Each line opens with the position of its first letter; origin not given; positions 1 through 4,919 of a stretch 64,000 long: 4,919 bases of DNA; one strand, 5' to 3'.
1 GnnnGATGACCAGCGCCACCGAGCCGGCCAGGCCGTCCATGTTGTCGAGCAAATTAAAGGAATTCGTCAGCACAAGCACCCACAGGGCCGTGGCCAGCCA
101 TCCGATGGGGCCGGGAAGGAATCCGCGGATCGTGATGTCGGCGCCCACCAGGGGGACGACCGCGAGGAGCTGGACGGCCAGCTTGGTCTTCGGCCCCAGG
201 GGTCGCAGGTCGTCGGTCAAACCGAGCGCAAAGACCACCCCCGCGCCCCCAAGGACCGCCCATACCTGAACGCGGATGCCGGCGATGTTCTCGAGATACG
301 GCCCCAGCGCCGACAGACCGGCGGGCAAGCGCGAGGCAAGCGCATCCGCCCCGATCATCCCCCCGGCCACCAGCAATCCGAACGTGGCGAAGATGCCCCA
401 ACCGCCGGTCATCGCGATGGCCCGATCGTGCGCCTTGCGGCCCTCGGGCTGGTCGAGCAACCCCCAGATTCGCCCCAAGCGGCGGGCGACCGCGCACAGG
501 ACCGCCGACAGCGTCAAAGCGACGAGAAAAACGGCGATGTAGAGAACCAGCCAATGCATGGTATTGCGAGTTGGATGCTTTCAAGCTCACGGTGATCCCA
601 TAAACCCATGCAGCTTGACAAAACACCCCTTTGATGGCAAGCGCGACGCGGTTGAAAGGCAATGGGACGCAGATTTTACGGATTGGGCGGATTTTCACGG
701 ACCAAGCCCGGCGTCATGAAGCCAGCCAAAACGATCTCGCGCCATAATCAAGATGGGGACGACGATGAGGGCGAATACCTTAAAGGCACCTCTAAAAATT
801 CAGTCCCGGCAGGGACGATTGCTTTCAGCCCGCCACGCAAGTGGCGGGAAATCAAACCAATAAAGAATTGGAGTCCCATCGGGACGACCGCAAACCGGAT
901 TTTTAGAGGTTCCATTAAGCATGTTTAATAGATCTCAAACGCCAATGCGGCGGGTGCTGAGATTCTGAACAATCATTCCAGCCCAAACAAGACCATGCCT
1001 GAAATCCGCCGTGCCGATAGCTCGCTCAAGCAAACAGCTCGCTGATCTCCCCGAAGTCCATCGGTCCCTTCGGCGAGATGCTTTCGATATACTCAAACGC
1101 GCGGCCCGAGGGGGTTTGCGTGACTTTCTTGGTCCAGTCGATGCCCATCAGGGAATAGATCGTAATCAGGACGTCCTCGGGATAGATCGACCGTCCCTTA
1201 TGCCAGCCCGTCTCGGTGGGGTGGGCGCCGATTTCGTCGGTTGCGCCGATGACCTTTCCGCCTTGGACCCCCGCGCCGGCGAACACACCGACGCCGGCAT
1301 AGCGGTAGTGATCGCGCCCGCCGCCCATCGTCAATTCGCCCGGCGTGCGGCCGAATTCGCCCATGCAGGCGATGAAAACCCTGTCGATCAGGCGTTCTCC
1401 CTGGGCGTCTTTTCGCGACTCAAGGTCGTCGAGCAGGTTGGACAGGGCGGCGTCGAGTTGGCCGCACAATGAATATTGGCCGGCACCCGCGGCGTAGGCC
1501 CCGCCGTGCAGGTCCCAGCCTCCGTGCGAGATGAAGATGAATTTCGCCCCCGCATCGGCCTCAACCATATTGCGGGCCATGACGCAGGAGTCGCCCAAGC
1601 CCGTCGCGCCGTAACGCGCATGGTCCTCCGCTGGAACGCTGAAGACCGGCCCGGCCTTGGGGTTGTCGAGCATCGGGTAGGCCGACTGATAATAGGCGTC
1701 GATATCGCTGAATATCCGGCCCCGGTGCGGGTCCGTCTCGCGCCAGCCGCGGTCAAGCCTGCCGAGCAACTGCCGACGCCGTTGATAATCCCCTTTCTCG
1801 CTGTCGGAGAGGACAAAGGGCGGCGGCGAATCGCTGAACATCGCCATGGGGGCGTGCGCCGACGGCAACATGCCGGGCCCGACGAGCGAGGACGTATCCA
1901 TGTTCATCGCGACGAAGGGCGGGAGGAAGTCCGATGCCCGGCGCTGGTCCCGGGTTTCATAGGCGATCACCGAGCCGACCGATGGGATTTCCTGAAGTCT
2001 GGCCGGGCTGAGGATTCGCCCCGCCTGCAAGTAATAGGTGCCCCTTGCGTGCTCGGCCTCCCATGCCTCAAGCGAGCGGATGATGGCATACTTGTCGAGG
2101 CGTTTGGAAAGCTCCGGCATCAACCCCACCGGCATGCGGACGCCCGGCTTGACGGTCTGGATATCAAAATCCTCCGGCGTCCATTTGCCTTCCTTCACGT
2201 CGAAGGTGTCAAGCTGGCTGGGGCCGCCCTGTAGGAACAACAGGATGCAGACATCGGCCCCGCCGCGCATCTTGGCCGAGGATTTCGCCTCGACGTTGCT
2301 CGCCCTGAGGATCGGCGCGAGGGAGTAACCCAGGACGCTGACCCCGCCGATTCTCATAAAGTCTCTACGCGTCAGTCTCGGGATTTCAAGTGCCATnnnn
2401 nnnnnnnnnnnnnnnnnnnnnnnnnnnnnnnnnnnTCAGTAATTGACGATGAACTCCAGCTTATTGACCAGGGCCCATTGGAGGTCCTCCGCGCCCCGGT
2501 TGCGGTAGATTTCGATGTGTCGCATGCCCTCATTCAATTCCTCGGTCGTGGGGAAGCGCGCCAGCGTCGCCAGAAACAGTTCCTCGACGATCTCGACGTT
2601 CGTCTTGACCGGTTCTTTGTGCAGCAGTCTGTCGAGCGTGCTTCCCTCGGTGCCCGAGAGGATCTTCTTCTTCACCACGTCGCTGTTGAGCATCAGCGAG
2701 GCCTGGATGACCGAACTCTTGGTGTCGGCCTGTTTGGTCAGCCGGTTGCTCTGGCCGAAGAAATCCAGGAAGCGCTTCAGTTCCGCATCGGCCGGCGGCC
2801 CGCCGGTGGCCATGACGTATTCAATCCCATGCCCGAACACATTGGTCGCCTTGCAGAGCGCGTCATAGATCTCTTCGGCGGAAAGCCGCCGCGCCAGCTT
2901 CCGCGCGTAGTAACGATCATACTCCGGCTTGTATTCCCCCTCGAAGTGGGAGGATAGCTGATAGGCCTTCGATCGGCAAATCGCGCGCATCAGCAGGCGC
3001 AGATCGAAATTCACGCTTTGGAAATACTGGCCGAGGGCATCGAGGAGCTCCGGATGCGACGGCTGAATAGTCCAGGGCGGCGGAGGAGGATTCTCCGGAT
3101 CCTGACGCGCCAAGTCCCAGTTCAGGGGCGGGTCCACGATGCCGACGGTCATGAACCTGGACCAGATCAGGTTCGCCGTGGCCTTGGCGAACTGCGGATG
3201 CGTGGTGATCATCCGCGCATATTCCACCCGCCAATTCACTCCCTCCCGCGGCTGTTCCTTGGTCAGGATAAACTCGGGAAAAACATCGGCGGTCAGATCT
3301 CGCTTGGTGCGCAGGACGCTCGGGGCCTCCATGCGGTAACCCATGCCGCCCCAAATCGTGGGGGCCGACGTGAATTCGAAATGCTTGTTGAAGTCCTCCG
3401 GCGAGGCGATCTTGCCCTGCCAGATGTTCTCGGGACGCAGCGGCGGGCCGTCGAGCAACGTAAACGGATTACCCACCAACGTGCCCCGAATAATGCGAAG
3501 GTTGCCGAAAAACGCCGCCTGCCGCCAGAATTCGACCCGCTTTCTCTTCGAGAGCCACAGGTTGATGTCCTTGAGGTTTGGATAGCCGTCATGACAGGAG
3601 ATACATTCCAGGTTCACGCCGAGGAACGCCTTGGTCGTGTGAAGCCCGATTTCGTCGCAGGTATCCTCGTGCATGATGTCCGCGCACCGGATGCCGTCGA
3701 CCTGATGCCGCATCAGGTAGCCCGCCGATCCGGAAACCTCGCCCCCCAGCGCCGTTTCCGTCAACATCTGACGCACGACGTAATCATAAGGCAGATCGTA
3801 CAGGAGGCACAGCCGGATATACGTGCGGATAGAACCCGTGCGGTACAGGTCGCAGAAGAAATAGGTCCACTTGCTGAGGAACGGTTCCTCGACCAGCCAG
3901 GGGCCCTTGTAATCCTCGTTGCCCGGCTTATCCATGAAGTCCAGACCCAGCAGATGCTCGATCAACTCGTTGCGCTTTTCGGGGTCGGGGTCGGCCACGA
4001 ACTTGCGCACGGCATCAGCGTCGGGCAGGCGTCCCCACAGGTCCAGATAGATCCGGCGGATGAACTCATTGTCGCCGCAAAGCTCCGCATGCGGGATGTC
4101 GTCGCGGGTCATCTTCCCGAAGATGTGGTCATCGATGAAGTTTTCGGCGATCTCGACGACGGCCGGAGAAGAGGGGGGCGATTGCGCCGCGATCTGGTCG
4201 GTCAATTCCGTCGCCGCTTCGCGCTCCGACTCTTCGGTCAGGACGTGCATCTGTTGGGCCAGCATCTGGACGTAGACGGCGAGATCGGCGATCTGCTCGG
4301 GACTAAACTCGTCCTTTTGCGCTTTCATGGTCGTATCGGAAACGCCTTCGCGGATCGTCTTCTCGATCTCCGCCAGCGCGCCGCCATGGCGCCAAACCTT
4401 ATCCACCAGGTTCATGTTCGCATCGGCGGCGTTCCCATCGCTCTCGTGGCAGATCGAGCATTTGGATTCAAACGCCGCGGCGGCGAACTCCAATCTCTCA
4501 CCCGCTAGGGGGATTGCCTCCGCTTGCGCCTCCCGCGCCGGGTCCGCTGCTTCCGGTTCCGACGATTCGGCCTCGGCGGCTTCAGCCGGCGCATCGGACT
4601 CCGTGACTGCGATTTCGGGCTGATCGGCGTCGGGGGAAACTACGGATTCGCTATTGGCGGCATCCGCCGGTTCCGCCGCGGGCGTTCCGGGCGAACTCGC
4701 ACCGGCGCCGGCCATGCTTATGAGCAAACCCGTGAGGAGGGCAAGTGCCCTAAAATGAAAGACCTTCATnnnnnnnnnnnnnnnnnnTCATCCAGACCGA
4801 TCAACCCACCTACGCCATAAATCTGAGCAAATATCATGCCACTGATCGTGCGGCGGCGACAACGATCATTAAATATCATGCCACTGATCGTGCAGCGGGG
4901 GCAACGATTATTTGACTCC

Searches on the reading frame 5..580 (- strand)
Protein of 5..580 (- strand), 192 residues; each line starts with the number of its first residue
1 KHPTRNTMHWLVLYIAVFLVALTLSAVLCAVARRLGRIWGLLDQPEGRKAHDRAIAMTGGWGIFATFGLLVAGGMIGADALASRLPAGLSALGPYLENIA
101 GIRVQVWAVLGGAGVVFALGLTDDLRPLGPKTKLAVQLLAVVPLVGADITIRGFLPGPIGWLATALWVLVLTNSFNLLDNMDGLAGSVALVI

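Call 26: search_protein_families(library=pfam, proteins=[window:5-580:-], max_evalue=0.001)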
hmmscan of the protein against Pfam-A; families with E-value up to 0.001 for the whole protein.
window:5-580:- (192 aa): 1 family
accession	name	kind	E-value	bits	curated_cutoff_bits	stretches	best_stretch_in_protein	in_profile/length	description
PF00953.26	Glycos_transf_4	-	1.6e-13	51.4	27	1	107-191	2-97/160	Glycosyl transferase family 4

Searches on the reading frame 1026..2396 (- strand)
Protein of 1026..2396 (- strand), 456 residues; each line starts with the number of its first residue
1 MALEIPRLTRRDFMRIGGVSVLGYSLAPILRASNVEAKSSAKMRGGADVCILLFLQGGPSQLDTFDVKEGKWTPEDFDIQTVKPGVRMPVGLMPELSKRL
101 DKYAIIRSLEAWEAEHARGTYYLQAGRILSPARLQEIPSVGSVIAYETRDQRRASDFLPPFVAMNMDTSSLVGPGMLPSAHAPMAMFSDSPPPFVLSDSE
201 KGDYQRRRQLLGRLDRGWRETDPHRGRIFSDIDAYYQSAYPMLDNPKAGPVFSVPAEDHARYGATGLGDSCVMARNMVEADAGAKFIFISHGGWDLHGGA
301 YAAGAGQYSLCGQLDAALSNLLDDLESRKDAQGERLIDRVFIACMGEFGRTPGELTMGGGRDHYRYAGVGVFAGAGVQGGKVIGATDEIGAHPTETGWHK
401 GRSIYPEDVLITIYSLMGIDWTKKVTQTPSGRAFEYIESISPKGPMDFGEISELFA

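Call 6: search_protein_families(library=pfam, proteins=[window:1026-2396:-], max_evalue=0.01)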
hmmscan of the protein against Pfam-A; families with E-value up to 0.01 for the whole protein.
window:1026-2396:- (456 aa): 1 family
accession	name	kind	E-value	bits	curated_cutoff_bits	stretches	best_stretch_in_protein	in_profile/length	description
PF07394.17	DUF1501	-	3.9e-60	204.5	27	1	49-435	3-378/390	Protein of unknown function (DUF1501)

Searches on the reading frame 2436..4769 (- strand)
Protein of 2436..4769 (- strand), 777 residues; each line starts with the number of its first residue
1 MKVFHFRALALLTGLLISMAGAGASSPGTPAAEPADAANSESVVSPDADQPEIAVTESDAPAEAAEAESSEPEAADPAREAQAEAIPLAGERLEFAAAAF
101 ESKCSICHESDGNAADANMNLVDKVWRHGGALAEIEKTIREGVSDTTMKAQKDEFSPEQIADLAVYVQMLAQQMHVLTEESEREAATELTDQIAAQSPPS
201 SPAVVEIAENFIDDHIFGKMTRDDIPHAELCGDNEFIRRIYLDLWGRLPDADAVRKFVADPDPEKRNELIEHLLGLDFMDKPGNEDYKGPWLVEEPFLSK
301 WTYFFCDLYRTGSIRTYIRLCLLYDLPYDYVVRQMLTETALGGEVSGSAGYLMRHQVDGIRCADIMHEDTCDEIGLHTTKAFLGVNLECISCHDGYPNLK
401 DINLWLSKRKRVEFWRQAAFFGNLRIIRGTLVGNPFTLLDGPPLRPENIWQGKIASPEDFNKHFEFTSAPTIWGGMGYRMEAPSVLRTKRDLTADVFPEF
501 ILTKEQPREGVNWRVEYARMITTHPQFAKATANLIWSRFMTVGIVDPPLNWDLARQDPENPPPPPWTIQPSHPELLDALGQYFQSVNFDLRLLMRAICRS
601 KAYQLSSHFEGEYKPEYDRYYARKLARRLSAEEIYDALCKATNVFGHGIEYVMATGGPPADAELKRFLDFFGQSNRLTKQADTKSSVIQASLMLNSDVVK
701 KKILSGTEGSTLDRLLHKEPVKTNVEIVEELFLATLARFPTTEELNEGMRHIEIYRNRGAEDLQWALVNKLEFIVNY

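Call 6: search_protein_families(library=pfam, proteins=[window:2436-4769:-], max_evalue=0.01)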
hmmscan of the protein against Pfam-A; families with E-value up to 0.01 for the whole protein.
window:2436-4769:- (777 aa): 4 families
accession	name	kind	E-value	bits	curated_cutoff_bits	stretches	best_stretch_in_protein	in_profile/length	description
PF07587.16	PSD1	-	1.7e-26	93.5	28.5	1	514-749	2-241/244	Protein of unknown function (DUF1553)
PF07583.16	PSCyt2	-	1.4e-22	81.2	29.8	1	212-394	2-186/209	Protein of unknown function (DUF1549)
PF13442.11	Cytochrome_CBB3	-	1.1e-09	38.9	27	1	97-167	7-68/68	Cytochrome C oxidase, cbb3-type, subunit III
PF00034.26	Cytochrom_C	-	0.0041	18.8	21.3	0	97-169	5-88/90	Cytochrome c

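Call 32: list_cluster_members(proteins=[P0121, P0001, window:2439-4769:-, window:1029-2396:-, window:13666-15030:+, window:32248-34305:+, window:43464-46181:-, window:6394-6870:-])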
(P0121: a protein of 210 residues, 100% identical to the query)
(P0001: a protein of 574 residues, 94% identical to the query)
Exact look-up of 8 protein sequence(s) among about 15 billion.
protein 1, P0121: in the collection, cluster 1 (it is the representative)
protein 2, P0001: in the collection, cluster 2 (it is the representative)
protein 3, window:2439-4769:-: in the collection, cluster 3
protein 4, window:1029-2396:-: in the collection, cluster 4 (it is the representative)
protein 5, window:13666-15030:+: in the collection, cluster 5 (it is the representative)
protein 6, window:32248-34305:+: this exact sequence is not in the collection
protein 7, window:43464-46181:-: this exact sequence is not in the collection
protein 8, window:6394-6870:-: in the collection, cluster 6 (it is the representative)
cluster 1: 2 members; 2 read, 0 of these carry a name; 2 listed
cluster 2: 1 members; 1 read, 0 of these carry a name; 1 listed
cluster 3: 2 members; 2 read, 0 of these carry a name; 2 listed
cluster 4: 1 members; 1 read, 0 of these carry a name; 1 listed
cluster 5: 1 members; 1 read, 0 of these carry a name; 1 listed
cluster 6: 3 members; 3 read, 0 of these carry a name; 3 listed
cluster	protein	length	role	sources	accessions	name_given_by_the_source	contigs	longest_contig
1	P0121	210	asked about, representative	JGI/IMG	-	-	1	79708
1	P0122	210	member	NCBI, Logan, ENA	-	-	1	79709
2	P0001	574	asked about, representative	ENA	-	-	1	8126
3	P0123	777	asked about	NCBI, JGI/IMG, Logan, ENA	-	-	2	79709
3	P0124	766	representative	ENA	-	-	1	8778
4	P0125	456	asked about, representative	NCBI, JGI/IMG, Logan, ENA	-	-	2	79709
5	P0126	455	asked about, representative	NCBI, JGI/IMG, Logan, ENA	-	-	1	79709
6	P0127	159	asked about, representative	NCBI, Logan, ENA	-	-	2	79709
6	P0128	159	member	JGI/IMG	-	-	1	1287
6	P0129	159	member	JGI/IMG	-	-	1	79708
